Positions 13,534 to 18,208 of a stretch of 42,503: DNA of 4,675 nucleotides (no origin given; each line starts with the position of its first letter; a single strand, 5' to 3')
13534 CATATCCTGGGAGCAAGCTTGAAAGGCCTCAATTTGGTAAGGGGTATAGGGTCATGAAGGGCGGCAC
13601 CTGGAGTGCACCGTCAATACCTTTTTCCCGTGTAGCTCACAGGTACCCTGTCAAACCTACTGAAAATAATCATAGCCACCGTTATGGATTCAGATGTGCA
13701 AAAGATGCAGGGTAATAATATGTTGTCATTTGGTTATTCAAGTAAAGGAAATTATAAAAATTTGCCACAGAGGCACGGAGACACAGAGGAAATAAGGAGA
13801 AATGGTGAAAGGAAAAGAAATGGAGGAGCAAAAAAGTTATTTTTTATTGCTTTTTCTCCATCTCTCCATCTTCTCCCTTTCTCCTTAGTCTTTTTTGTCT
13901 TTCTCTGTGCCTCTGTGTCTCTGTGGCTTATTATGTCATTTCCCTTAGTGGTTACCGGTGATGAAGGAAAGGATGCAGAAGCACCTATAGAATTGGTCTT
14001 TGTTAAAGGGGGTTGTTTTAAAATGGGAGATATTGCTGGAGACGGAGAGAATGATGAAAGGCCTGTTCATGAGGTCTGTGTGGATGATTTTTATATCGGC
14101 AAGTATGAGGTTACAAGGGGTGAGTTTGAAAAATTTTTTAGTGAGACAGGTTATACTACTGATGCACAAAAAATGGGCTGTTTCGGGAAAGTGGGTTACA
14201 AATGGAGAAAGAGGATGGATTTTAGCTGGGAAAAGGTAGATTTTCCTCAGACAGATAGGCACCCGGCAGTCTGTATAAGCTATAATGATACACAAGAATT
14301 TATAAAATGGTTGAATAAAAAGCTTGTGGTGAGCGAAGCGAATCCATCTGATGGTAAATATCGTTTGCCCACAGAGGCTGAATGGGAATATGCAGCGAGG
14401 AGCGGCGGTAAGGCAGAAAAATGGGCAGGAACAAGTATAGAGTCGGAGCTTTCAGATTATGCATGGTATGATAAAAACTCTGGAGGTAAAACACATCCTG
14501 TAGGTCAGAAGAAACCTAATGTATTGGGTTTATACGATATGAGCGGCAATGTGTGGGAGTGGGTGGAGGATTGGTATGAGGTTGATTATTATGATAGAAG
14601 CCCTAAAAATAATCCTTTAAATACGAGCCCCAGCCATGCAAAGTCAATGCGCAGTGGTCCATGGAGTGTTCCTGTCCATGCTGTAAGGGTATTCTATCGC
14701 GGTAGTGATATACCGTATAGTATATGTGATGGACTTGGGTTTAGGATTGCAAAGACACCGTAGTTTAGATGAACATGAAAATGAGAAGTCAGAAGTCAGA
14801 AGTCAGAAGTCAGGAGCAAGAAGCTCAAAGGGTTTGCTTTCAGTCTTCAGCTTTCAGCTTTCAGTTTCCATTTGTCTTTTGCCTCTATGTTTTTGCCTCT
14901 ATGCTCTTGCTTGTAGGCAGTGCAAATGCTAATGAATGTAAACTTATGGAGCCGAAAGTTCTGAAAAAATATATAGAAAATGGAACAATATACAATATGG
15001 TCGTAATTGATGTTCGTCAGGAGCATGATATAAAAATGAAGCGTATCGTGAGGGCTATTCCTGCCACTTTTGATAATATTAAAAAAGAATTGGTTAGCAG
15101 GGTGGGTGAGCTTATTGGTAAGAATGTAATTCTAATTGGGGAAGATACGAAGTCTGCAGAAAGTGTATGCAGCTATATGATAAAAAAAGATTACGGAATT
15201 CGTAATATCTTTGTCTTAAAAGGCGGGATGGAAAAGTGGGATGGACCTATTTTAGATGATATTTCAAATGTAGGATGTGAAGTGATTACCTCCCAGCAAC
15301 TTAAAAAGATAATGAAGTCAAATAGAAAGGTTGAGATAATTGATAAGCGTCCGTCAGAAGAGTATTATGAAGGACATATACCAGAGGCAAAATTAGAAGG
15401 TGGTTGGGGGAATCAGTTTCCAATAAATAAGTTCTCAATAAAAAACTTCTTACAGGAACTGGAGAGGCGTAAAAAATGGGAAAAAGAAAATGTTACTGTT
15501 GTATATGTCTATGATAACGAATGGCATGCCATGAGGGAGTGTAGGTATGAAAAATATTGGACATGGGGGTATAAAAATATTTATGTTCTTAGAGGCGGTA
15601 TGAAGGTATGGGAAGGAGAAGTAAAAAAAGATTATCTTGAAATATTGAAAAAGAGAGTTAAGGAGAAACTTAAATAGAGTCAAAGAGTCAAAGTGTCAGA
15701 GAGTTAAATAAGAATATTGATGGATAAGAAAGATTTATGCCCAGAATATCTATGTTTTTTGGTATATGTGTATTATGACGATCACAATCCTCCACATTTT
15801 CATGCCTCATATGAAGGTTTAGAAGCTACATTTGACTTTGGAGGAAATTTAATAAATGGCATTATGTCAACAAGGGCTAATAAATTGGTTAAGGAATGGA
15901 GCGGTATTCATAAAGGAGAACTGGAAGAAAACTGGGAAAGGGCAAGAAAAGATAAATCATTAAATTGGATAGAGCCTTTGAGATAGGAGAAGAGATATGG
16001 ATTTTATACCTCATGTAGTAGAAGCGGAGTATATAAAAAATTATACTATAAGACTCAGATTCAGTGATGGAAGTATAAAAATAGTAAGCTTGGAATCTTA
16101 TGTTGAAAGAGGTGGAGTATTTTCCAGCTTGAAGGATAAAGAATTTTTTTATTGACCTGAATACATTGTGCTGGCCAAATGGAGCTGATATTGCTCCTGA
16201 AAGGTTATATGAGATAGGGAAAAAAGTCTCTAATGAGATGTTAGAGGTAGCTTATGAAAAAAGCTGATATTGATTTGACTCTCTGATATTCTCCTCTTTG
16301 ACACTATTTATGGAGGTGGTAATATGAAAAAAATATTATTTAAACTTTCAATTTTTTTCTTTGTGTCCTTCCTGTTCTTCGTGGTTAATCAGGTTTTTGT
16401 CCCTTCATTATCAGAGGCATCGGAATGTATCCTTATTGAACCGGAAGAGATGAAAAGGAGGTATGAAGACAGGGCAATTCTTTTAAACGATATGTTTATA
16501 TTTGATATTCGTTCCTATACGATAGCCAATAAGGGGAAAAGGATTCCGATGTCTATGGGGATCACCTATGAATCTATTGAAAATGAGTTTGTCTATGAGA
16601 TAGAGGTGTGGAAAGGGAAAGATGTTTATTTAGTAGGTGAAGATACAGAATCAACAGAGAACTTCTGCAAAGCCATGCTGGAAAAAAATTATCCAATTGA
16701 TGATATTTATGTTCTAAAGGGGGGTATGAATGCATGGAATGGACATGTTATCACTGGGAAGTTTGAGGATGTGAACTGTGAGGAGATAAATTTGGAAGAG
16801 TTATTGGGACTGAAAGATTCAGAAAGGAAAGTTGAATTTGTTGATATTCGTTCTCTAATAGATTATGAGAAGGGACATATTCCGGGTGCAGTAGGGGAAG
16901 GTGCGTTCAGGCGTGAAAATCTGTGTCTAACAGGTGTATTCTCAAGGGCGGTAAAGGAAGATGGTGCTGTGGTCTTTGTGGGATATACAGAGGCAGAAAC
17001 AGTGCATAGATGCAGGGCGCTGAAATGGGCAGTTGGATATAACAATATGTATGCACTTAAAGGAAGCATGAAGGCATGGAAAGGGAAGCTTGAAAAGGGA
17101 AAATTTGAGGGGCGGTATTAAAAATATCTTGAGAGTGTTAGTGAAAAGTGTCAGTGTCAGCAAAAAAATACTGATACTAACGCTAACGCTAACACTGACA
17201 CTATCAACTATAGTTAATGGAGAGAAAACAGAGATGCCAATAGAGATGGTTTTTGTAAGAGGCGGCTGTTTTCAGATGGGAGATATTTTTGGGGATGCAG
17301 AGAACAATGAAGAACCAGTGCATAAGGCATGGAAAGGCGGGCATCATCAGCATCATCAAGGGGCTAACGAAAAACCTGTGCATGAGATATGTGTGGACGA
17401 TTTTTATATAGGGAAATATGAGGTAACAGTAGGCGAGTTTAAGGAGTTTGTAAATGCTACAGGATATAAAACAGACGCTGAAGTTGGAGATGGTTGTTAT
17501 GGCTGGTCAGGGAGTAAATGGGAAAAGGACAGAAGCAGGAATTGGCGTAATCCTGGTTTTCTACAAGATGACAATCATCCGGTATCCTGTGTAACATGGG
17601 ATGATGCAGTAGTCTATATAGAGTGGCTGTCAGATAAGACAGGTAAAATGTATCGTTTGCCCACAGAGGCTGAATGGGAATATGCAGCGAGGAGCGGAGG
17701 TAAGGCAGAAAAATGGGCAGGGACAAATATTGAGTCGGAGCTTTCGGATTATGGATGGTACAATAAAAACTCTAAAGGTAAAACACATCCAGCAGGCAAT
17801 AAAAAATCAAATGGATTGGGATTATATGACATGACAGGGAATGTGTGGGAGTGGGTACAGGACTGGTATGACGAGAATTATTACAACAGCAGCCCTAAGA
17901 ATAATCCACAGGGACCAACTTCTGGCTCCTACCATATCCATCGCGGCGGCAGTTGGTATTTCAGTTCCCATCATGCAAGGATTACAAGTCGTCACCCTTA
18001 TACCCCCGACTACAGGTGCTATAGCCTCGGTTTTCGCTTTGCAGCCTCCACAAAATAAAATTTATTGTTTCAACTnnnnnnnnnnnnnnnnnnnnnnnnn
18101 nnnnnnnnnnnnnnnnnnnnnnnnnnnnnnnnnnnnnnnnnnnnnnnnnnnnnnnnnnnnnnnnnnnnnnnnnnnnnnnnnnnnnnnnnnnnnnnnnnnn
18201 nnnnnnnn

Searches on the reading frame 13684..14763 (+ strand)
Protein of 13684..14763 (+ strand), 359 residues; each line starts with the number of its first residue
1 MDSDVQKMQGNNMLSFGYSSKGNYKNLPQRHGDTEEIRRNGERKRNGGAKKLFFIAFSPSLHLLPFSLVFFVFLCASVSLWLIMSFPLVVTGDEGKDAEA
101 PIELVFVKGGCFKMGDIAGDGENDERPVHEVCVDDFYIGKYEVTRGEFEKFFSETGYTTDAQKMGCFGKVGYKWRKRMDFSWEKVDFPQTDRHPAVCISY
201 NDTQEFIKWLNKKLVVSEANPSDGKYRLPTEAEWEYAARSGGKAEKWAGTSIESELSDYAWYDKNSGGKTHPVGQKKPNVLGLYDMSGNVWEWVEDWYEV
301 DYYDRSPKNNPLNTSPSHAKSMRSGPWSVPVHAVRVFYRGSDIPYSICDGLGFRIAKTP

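Call 11: search_protein_families(library=pfam, proteins=[window:13684-14763:+])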
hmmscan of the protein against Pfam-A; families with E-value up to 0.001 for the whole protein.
window:13684-14763:+ (359 aa): 1 family
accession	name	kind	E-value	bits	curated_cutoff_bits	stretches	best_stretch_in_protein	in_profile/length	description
PF03781.23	FGE-sulfatase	-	1.5e-55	189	23.3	1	103-357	4-255/255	Sulfatase-modifying factor enzyme 1-like domain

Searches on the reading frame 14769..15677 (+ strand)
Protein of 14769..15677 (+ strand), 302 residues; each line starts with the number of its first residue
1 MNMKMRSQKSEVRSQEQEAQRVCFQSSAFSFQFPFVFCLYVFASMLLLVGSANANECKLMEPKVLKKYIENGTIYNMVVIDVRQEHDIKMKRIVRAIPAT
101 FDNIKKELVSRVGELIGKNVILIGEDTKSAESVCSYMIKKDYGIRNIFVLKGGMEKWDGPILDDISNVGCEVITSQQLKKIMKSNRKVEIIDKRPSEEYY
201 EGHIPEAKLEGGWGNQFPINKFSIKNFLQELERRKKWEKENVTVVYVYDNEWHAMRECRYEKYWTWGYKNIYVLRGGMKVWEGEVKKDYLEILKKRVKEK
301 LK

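Call 11: search_protein_families(library=pfam, proteins=[window:14769-15677:+])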
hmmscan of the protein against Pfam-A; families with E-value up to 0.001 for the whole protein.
window:14769-15677:+ (302 aa): 1 family
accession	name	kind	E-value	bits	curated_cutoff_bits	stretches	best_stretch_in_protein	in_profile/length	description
PF00581.25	Rhodanese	-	2.9e-22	79.4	22.2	2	176-283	3-101/102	Rhodanese-like domain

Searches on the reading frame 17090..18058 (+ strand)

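Call 11: search_protein_families(library=pfam, proteins=[window:17090-18058:+])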
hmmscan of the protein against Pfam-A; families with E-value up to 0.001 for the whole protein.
window:17090-18058:+ (322 aa): 1 family
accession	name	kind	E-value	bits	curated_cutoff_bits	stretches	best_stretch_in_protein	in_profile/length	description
PF03781.23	FGE-sulfatase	-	4.6e-62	210.4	23.3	1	52-318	4-254/255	Sulfatase-modifying factor enzyme 1-like domain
